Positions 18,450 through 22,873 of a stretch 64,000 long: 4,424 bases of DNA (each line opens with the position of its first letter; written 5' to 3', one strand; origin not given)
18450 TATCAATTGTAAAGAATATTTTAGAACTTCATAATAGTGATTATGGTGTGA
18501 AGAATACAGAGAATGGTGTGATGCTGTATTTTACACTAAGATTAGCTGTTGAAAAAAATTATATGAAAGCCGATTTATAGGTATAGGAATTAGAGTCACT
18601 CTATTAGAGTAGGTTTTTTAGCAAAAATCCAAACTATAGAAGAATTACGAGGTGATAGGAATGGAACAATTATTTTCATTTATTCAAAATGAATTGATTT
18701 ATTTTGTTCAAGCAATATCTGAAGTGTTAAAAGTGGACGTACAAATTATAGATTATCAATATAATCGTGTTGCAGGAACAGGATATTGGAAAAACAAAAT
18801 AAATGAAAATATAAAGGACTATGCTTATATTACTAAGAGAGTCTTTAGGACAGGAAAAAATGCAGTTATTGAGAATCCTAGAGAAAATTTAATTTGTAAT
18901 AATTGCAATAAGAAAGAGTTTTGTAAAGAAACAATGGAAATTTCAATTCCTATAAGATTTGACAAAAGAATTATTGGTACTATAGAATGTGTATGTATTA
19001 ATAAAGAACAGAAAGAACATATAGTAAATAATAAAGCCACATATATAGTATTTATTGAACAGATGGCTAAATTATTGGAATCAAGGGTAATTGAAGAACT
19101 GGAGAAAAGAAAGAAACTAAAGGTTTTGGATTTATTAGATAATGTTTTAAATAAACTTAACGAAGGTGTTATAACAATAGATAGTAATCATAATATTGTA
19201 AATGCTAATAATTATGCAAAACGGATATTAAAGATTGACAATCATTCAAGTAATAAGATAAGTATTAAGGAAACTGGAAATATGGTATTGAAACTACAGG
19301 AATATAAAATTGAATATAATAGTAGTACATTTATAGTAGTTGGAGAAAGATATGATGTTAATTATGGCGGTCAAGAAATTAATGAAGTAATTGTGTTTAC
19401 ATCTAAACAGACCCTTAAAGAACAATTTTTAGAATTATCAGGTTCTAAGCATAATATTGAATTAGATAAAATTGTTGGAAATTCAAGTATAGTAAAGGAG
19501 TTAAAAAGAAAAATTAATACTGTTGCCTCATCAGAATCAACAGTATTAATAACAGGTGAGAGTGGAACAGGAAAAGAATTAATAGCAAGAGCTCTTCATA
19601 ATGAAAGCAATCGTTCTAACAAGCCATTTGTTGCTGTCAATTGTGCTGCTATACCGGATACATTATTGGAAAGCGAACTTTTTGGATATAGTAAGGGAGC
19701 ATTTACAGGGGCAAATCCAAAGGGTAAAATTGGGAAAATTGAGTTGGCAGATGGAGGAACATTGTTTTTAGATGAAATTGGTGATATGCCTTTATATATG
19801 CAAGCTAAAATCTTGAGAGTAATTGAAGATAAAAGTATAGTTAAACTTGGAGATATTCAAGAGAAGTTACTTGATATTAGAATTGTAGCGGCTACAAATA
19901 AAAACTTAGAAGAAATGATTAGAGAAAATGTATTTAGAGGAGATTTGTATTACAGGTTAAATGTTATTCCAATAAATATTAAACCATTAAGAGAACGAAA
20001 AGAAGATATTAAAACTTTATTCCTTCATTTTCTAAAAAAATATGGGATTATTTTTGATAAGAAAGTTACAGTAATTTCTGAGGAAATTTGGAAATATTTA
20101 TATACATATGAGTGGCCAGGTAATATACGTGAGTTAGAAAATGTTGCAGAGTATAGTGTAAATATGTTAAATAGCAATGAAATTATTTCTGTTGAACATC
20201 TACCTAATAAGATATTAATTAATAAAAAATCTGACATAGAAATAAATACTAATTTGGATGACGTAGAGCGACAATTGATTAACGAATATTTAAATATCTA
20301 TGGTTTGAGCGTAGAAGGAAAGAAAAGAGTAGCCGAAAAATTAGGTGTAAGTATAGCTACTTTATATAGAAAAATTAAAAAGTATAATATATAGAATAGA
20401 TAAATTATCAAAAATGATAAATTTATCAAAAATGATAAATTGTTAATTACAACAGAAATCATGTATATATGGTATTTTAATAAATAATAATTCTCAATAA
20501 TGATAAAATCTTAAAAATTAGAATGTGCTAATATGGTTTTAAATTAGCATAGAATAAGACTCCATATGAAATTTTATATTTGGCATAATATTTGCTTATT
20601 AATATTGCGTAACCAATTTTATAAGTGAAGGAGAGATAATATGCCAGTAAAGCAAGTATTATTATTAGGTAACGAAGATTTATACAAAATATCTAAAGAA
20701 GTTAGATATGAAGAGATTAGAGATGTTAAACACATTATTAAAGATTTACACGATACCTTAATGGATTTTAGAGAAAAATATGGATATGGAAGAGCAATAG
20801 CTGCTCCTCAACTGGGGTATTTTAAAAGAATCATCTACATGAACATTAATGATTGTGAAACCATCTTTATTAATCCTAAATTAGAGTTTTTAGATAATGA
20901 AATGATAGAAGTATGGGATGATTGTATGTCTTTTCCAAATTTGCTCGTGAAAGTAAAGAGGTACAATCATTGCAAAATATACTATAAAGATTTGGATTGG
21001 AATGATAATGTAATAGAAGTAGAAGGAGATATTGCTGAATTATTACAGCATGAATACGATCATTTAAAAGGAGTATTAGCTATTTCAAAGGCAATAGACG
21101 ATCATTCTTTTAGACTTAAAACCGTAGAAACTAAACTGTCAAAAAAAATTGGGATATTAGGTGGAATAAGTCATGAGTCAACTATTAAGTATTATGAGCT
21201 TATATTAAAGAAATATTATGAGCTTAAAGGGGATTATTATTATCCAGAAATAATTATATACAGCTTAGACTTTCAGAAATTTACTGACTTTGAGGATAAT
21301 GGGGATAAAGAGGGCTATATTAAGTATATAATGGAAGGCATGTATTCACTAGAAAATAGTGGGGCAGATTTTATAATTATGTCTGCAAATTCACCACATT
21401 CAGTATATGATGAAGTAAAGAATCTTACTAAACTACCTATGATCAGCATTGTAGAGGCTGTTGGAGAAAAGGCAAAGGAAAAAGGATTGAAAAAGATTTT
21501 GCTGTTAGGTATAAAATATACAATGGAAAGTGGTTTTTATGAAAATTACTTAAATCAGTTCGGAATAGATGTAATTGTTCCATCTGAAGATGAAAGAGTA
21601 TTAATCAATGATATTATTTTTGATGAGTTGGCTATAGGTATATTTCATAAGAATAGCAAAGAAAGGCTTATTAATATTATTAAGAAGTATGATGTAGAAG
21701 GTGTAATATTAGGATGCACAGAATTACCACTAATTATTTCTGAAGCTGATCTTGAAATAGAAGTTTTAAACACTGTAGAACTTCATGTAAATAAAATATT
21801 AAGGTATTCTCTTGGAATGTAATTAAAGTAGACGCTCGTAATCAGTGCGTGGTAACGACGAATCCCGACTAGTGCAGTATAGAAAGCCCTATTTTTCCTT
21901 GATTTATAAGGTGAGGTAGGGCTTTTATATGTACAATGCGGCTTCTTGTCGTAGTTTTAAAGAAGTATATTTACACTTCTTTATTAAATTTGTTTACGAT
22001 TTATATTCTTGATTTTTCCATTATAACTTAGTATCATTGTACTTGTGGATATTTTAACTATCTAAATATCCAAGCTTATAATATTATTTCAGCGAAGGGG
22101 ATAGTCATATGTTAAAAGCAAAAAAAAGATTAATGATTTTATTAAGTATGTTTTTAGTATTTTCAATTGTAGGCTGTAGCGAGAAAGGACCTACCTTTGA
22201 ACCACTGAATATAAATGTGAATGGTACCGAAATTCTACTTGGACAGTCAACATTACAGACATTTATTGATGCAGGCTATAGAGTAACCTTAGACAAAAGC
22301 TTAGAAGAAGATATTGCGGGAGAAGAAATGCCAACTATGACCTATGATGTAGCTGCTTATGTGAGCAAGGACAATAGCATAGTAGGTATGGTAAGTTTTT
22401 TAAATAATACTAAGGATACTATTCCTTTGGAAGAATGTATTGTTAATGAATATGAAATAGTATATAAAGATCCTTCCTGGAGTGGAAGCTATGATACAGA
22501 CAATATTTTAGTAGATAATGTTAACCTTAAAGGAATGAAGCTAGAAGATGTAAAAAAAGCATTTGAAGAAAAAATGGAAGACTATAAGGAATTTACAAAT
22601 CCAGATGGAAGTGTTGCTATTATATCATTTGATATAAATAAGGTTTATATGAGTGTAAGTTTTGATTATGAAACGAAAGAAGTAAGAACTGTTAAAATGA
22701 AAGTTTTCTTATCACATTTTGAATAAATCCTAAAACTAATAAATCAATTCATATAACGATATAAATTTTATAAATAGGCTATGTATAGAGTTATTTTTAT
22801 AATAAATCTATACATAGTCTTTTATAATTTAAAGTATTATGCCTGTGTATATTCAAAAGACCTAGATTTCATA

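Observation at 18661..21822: Sigma-54 regulon unit: enhancer-binding protein, UAS repeats, -24/-12 promoter, then a peptide-deformylase-like / racemase-fold fusion enzyme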

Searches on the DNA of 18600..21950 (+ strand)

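Call 81: search_dna_similar(query=window:18600-21950:+, collection=plasmids, mode=distant, max_rows=8)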
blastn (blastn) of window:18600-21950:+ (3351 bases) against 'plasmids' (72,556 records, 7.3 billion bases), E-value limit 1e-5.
Records with a match: 92; places in all: 102; records where one place covers at least 80% of the query: 0.
Best place of each record, by identity: 80-90% 3; 60-80% 89.
By first word of the organism name: Acinetobacter 18; Priestia 16; Enterococcus 10; Bacillus 8; Clostridium 6; Peribacillus 6; Parageobacillus 5; Vibrio 4; Escherichia 3; Alteromonas 3; and 11 more.
By predicted mobility (MOB-suite, as given by PLSDB): non-mobilizable 50; mobilizable 33; conjugative 9.
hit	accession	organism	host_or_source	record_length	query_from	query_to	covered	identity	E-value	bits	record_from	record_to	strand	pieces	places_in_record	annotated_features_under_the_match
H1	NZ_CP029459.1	Clostridium novyi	swine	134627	938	1543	18%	69.7%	8e-65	257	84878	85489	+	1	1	sigma 54-interacting transcriptional regulator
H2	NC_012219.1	Clostridium botulinum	-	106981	938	1543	18%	69.7%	8e-65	257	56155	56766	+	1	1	sigma 54-interacting transcriptional regulator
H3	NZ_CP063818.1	Clostridium botulinum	Mink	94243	938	1543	18%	69.7%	8e-65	257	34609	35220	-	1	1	sigma 54-interacting transcriptional regulator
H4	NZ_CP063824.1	Clostridium botulinum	Ham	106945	938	1543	18%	69.7%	8e-65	257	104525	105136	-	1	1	sigma 54-interacting transcriptional regulator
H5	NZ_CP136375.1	Bacillus mycoides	whole organism,soil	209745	931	1414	14%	65.9%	6e-22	115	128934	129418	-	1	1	sigma 54-interacting transcriptional regulator (x2) | TyrR/PhhR family helix-turn-helix DNA-binding protein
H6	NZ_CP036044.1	Bacillus mycoides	cell culture,soil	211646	931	1414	14%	65.5%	4e-18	103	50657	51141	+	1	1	sigma 54-interacting transcriptional regulator (x2) | hypothetical protein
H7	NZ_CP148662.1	Clostridium perfringens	Chicken,single cell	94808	950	1410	14%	67.7%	2e-34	157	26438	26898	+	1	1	sigma 54-interacting transcriptional regulator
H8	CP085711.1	Bacillus sp. F19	single cell,soil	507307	947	1414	14%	66.6%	6e-22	115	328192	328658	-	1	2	sigma 54-interacting transcriptional regulator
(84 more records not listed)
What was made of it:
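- Tried and rejected: Only the AAA+ region matches other activators (call 81).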

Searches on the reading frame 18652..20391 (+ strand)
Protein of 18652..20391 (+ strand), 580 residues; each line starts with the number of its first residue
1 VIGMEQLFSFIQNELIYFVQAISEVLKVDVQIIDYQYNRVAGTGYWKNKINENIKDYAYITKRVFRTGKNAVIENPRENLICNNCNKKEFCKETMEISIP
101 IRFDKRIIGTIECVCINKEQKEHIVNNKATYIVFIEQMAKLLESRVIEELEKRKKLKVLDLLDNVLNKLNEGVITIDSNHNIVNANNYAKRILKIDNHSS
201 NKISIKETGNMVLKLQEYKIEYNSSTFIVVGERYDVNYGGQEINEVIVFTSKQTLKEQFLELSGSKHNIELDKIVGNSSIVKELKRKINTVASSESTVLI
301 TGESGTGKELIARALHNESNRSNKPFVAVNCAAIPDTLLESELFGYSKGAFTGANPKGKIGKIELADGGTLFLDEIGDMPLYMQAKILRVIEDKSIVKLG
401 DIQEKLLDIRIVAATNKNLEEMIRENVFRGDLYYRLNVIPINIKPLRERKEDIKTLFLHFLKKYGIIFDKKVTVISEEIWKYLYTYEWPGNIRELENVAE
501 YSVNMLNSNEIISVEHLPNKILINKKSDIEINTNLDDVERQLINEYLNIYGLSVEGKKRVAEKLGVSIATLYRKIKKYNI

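Call 3: search_protein_families(library=pfam, proteins=[window:18652-20391:+], max_evalue=0.01)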
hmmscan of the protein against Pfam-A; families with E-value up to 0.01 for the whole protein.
window:18652-20391:+ (580 aa): 15 families
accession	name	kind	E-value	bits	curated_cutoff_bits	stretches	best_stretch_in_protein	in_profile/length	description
PF00158.32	Sigma54_activat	-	4.7e-71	238.3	20.2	1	274-441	1-167/168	Sigma-54 interaction domain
PF25601.1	AAA_lid_14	-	4e-23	81.5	27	1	447-528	1-81/87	AAA+ ATPase lid domain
PF14532.12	Sigma54_activ_2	-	1.2e-22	81.1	25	1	275-446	1-138/138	Sigma-54 interaction domain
PF02954.25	HTH_8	-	2.8e-07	30.6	22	1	535-578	2-42/42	Bacterial regulatory protein, Fis family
PF18024.7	HTH_50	-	6.5e-07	29.4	27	1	535-580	8-49/50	Helix-turn-helix domain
PF01078.27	Mg_chelatase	-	7.9e-06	25.9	20.3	1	283-396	10-135/207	Magnesium chelatase, subunit ChlI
PF00004.35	AAA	-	2.2e-05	25.3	21.2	1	298-427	1-118/131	ATPase family associated with various cellular activities (AAA)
PF07728.20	AAA_5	-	9.4e-05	22.9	22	1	298-418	2-124/139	AAA domain (dynein-related subfamily)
PF13401.12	AAA_22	-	0.00031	21.5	27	0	294-333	4-43/130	AAA domain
PF13191.12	AAA_16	-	0.00046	21.2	32.6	1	276-334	4-63/167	AAA ATPase domain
PF07724.20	AAA_2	-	0.00096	19.7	27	1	295-425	3-133/166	AAA domain (Cdc48 subfamily)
PF13245.12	AAA_19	-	0.005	17.5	25.1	0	290-403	6-127/134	AAA domain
PF05673.19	DUF815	-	0.0055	16.3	23.8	0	258-329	14-87/249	Protein of unknown function (DUF815)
PF13309.12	HTH_22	-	0.0097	16.4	29.6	0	558-575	45-62/63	HTH domain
PF25201.1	nSTAND6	-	0.0099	16.3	27.7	0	293-333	16-56/148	Novel STAND NTPase 6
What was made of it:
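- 18661..20394 (+): Sigma-54 enhancer-binding protein, 577 aa. It has a GAF-like domain with a Cys cluster and a PAS-like sensor region, an AAA+ module with GAFTGA, and a C-terminal HTH_8. It resembles PrdR but is not PrdR. Pfam Sigma54_activat 238 bits, AAA_lid_14 and HTH_8 (call 3).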

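Call 4: search_protein_families(library=ncbifam, proteins=[window:18652-20391:+], max_evalue=0.01)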
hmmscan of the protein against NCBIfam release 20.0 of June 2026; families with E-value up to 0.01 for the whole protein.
window:18652-20391:+ (580 aa): 29 families (the best 25 are shown)
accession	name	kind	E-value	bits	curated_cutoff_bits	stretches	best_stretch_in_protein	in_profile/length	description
NF041552.1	TF_PrdR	equivalog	1.1e-108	364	795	1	56-579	64-577/577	sigma-54 dependent transcriptional regulator PrdR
TIGR02915.1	PEP_resp_reg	equivalog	1.4e-97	327.3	502.6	1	253-580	120-444/445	PEP-CTERM-box response regulator transcription factor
TIGR01817.1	nifA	equivalog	5.1e-93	312.6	528.85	1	261-514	185-436/534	nif-specific transcriptional activator NifA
TIGR01818.1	ntrC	equivalog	1.8e-92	310.6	558.6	1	264-547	126-407/463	nitrogen regulation protein NR(I)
NF003451.0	PRK05022.1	equivalog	1.1e-91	308.1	476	1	264-520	182-442/512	nitric oxide reductase transcriptional regulator NorR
NF008469.0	PRK11361.1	equivalog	6.3e-91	305.4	714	1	268-580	139-456/461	acetoacetate metabolism transcriptional regulator AtoC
NF050807.1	TransRegFlbDCaul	equivalog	2.4e-84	283.8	750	1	273-579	119-439/454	sigma-54-dependent transcriptional regulator FlbD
TIGR02329.1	propionate_PrpR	equivalog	3.5e-84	283.3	499.2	1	269-577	209-526/526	propionate catabolism operon regulatory protein PrpR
NF011953.0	PRK15424.1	equivalog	4.1e-84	283.1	703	1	259-577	206-533/538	propionate catabolism operon regulatory protein PrpR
NF011958.0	PRK15429.1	equivalog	4.5e-83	280.1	830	1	266-580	371-686/692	formate hydrogenlyase transcriptional activator FlhA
NF041946.1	LuxO_transreg_Vib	equivalog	2e-81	274.2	800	1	257-530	118-389/463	quorum-sensing sigma-54 dependent transcriptional regulator LuxO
NF038308.1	RNA_repair_RtcR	equivalog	5.7e-81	273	650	1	251-526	159-441/530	RNA repair transcriptional activator RtcR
NF041906.1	V4R_TF_MobR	exception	6.5e-80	269.1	999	1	263-578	223-544/544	phenol degradation transcriptional regulator MobR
NF049963.1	RespRegFlgRCampy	domain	5.1e-78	262.8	750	1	239-580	105-429/429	fla regulon two-component system response regulator FlgR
NF007689.0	PRK10365.1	equivalog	9.3e-78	262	760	1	274-575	141-439/441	sigma-54-dependent response regulator transcription factor ZraR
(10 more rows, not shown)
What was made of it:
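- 18661..20394 (+): NCBIfam PrdR scores 364 bits against a cutoff of 795 (call 4).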

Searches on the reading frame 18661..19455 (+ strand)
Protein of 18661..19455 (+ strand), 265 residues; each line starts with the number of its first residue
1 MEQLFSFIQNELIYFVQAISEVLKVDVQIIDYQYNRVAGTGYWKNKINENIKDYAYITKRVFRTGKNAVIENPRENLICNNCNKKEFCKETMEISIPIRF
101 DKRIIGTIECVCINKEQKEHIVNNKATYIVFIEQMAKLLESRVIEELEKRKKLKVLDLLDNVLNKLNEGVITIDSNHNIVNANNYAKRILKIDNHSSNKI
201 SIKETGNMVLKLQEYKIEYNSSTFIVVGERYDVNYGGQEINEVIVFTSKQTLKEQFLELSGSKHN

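Call 61: find_homologous_proteins(query=window:18661-19455:+, max_evalue=0.00001)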
Query window:18661-19455:+: 461 candidates shared short words with the query, none scored E <= 0.00001.
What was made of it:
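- Tried and rejected: A homologue search with the activator's sensor region (residues 1-265) returned nothing and used up the last protein search (call 61).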

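Call 76: search_protein_families(library=pfam, proteins=[window:18661-19455:+], max_evalue=1)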
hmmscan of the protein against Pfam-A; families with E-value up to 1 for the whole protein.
window:18661-19455:+ (265 aa): 6 families
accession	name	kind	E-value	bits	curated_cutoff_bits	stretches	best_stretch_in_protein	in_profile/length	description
PF13185.12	GAF_2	-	0.0061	17.2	28.6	1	55-110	55-108/136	GAF domain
PF18482.7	Pih1_fungal_CS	-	0.007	17.2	23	1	74-118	41-85/90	Fungal Pih1 CS domain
PF13188.13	PAS_8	-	0.053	13.9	21.8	1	159-196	3-39/65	PAS domain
PF00989.32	PAS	-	0.091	13.2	22.6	1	159-192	3-36/113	PAS fold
PF01590.32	GAF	-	0.11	13.4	22.4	1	17-115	11-110/133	GAF domain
PF13426.13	PAS_9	-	0.27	12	27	0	168-191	2-25/103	PAS domain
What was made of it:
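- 18661..20394 (+): GAF_2 and PAS hits are sub-threshold (call 76).
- On Bacterial enhancer-binding protein (sigma-54 activator): GAF_2 and PAS hits are only sub-threshold in three orthologues (call 76).
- Checked: The sensor GAF and PAS domains have only sub-threshold Pfam support (call 76).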

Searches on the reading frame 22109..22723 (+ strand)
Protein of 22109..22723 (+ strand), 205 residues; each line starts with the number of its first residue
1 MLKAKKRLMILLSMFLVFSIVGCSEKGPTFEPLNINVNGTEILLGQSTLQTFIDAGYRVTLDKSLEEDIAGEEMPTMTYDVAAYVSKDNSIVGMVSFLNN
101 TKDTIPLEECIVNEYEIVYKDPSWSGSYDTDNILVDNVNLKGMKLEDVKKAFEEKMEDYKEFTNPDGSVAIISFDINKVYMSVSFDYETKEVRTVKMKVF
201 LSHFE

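Call 3: search_protein_families(library=pfam, proteins=[window:22109-22723:+], max_evalue=0.01)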
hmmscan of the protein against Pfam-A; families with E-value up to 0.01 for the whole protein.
window:22109-22723:+ (205 aa): 1 family
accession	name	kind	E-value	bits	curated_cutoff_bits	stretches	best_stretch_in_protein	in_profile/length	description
PF17189.10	Glyco_hydro_30C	-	0.0039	17.7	22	0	78-107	16-43/65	Glycosyl hydrolase family 30 beta sandwich domain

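Call 4: search_protein_families(library=ncbifam, proteins=[window:22109-22723:+], max_evalue=0.01)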
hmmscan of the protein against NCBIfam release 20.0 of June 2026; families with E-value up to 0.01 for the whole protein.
window:22109-22723:+ (205 aa): 0 families
